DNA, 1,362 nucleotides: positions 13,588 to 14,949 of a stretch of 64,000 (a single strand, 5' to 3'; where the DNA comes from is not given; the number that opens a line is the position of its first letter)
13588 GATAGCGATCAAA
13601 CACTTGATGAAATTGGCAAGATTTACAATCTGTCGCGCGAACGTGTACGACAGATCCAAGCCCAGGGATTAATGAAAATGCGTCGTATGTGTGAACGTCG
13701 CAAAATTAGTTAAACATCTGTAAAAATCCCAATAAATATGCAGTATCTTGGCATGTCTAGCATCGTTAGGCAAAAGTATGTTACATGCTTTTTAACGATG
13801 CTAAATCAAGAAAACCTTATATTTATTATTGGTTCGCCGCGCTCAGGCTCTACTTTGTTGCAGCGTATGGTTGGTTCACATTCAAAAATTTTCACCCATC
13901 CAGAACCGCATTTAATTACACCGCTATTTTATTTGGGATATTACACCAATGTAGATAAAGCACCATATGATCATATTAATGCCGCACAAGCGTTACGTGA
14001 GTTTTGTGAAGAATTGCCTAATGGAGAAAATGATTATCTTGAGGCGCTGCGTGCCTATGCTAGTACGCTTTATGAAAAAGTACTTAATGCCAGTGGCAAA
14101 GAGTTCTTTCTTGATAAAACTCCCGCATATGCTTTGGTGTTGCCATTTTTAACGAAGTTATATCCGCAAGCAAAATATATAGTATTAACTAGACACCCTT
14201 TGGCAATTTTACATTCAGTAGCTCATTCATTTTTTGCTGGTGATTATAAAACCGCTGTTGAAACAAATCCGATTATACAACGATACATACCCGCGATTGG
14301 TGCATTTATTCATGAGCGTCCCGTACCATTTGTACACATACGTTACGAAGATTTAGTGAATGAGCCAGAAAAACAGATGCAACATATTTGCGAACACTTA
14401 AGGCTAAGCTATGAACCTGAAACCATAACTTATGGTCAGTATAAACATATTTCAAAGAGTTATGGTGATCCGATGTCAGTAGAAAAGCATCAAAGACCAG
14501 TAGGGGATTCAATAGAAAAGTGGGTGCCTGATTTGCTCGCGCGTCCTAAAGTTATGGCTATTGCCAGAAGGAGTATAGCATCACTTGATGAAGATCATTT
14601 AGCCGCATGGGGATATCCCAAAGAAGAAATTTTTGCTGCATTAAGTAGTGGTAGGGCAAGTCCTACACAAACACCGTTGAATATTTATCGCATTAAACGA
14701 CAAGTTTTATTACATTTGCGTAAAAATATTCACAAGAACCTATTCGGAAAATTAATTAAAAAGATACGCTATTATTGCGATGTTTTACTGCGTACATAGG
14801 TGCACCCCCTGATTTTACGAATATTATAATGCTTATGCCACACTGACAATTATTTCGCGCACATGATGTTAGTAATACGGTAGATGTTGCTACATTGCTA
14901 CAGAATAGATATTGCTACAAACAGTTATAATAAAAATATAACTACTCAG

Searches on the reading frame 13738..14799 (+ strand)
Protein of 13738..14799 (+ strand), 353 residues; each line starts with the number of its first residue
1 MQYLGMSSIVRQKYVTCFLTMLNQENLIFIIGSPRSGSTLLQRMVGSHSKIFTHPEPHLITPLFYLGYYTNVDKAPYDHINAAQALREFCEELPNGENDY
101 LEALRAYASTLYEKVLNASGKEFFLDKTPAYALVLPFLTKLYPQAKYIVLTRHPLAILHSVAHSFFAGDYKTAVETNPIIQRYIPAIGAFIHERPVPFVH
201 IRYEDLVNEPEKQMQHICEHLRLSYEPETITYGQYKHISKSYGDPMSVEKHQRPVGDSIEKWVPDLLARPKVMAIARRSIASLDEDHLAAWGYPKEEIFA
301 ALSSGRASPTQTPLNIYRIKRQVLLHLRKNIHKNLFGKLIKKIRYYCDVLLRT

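Call 61: search_protein_families(library=pfam, proteins=[window:13738-14799:+], max_evalue=0.00001)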
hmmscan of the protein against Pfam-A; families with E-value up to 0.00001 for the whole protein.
window:13738-14799:+ (353 aa): 2 families
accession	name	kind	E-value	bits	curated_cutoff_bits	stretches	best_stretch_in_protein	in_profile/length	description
PF13469.12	Sulfotransfer_3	-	2.9e-33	116.4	27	1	28-227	2-216/216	Sulfotransferase family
PF00685.33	Sulfotransfer_1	-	9.3e-09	35.5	22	1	28-231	4-189/255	Sulfotransferase domain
